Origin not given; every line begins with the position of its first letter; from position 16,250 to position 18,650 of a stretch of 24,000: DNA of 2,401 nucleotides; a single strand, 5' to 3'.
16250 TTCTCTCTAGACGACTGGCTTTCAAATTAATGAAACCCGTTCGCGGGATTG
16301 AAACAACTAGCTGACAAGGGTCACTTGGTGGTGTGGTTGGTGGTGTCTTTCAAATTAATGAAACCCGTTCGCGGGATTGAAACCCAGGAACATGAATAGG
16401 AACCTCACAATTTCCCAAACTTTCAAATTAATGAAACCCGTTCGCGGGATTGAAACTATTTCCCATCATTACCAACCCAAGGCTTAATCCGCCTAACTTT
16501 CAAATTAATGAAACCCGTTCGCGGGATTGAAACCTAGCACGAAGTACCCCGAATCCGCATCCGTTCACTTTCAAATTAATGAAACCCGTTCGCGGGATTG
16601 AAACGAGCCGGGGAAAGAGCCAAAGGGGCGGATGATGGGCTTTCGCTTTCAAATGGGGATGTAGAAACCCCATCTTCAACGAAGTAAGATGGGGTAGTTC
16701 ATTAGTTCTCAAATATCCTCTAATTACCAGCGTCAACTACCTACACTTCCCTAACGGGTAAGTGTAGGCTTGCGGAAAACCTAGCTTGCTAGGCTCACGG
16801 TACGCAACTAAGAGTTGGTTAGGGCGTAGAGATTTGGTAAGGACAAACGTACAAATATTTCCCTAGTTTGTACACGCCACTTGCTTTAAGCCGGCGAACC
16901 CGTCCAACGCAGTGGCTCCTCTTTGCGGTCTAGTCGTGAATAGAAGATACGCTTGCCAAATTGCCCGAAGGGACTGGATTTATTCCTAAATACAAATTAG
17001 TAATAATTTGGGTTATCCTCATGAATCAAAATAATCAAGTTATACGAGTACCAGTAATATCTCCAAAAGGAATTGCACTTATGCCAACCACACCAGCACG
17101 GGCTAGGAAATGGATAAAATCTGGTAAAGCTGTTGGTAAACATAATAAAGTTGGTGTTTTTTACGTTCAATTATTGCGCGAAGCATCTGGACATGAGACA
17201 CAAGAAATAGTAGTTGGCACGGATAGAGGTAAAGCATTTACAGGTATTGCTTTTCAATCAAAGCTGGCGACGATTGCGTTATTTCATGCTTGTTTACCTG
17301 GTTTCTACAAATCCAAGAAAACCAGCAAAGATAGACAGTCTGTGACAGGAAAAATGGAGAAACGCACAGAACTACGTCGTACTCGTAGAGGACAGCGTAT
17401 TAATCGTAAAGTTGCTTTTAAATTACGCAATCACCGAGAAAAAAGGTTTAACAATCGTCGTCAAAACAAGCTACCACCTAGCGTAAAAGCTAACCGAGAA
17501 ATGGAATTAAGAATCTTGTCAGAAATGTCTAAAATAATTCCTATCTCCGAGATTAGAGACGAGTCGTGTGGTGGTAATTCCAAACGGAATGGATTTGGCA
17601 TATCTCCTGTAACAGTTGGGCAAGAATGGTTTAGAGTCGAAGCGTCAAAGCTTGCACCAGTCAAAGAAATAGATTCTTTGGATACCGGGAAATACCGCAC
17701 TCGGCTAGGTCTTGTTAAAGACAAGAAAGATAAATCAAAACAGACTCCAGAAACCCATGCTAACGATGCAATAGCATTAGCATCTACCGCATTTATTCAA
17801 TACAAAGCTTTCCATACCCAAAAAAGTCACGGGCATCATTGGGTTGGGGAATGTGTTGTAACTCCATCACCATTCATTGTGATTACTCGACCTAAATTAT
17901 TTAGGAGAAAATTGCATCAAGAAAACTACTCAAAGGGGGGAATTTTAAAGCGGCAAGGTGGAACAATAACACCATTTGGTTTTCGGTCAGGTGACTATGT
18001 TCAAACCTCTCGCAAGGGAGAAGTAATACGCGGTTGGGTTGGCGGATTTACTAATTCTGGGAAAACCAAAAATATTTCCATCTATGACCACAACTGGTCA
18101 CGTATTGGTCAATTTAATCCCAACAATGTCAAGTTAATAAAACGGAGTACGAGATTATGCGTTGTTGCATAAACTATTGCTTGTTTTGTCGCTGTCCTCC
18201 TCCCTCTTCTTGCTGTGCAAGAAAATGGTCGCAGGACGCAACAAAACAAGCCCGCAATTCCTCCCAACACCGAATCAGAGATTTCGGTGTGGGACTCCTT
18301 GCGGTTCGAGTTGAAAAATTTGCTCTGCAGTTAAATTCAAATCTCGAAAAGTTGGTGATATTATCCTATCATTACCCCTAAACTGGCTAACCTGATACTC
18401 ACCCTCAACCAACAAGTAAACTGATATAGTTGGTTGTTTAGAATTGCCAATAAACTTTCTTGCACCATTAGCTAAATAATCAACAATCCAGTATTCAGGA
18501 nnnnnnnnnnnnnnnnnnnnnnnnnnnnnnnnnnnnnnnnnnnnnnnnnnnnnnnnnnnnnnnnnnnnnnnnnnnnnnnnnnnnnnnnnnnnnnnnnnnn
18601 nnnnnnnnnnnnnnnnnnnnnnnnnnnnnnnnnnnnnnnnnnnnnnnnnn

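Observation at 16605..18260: IsrB-like (HNH-less IscB) nuclease with an omegaRNA-sized structured leader, fused to the trailer of CRISPR array 2 on the array's transcribed strand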

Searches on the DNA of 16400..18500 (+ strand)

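Call 6: search_rna_families(source=window, start=16400, end=18500, threshold=evalue, max_evalue=10, show_alignments=3)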
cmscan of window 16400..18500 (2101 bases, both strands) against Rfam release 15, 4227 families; matches with E-value up to 10: 11.
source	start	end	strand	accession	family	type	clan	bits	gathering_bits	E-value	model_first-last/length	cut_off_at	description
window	18181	18249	-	RF03578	mir-3910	Gene; miRNA;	-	23.6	95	0.12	1-82/82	no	mir-3910 microRNA precursor family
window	18180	18250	-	RF04240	mir-4716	Gene; miRNA;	-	22.5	76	0.14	1-84/84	no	mir-4716 microRNA precursor family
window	17573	17608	-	RF04306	HCV_SL8001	Cis-reg;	-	22.4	41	0.11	11-46/58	no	Hepatitis C virus stem-loop SL8001 RNA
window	18190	18318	+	RF00562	SNORA49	Gene; snRNA; snoRNA; HACA-box;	-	19.3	35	0.67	1-133/133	no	Small nucleolar RNA SNORA49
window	18181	18249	+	RF03578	mir-3910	Gene; miRNA;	-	19.2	95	1.7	1-82/82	no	mir-3910 microRNA precursor family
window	18180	18250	+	RF04240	mir-4716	Gene; miRNA;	-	17.7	76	3.1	1-84/84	no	mir-4716 microRNA precursor family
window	16426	16456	-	RF01321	CRISPR-DR8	Gene; CRISPR;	-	16.5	39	4.5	1-37/37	no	CRISPR RNA direct repeat element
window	16503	16533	-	RF01321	CRISPR-DR8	Gene; CRISPR;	-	16.5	39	4.5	1-37/37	no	CRISPR RNA direct repeat element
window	16574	16604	-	RF01321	CRISPR-DR8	Gene; CRISPR;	-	16.5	39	4.5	1-37/37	no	CRISPR RNA direct repeat element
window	18352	18377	-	RF01634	ceN44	Gene; snRNA; snoRNA; CD-box;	-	16.4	70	6.1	1-74/74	no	Caenorhabditis snoRNA ceN44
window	18422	18482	+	RF00074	mir-29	Gene; miRNA;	-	15.8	46.7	8.3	1-70/70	no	mir-29 microRNA precursor family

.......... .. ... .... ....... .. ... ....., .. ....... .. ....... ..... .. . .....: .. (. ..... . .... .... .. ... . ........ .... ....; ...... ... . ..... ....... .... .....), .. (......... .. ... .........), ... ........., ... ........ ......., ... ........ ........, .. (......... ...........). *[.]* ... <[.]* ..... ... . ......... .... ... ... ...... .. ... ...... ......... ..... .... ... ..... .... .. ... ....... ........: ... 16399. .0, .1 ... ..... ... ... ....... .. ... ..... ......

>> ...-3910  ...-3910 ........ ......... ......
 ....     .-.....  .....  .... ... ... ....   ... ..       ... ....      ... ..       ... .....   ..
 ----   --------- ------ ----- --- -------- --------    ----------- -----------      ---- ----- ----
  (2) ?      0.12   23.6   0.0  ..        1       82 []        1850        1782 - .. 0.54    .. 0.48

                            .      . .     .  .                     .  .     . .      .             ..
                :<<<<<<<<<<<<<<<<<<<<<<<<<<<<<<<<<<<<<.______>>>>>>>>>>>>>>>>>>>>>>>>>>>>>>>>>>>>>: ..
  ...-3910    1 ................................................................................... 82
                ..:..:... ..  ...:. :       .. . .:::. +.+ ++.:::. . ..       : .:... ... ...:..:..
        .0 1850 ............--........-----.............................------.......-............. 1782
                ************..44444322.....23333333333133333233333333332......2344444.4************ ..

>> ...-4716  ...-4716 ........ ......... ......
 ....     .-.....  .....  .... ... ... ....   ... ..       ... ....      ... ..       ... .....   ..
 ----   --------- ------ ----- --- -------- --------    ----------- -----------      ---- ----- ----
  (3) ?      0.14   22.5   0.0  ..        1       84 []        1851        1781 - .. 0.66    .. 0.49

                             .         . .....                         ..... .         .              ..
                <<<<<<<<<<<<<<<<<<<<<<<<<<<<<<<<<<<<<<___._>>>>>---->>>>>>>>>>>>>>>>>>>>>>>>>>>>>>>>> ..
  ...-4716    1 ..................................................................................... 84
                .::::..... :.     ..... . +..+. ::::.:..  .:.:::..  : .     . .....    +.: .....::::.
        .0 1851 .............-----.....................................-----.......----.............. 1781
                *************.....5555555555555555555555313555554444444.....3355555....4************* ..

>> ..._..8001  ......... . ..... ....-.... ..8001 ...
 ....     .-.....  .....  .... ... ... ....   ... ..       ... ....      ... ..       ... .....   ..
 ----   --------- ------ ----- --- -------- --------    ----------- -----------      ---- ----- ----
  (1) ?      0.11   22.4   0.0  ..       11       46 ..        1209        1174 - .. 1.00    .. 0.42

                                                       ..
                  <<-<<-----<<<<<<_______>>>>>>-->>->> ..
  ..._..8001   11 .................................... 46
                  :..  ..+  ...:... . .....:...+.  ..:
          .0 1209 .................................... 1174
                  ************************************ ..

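Call 54: search_dna_similar(query=window:16732-18310:+, collection=plasmids, mode=distant, max_rows=15)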
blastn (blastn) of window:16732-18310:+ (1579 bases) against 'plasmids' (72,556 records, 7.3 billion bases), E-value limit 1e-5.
Records with a match: 7; places in all: 7; records where one place covers at least 80% of the query: 1.
Best place of each record, by identity: 90-95% 2; 80-90% 3; 60-80% 2.
By first word of the organism name: Nostoc 3; Trichormus 2; Scytonema 1; Brasilonema 1.
By predicted mobility (MOB-suite, as given by PLSDB): conjugative 5; non-mobilizable 2.
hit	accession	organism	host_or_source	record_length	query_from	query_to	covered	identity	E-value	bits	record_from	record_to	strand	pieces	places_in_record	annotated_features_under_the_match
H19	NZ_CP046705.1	Nostoc sp. ATCC 53789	-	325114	1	1575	100%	86.5%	0e+0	1916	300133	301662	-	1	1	RRXRR domain-containing protein | hypothetical protein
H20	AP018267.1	Scytonema sp. NIES-4073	-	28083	1216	1566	22%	74.3%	5e-45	191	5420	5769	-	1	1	hypothetical protein (x2)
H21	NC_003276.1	Nostoc sp. PCC 7120 = FACHB-418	-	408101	345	502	10%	70.4%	1e-7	66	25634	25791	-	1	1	RRXRR domain-containing protein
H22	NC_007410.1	Trichormus variabilis ATCC 29413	-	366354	143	197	3%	89.1%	9e-10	73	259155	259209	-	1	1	hypothetical protein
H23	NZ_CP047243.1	Trichormus variabilis 0441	cell culture,thermal spring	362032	143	197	3%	89.1%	9e-10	73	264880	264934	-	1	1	hypothetical protein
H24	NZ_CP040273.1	Nostoc sp. C052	Blasia pusilla,pure culture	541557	142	194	3%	90.6%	9e-10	74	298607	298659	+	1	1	none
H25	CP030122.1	Brasilonema octagenarum UFV-E1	Eucalyptus grandis,mixed culture,leaves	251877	142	188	3%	93.6%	3e-9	73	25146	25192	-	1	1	none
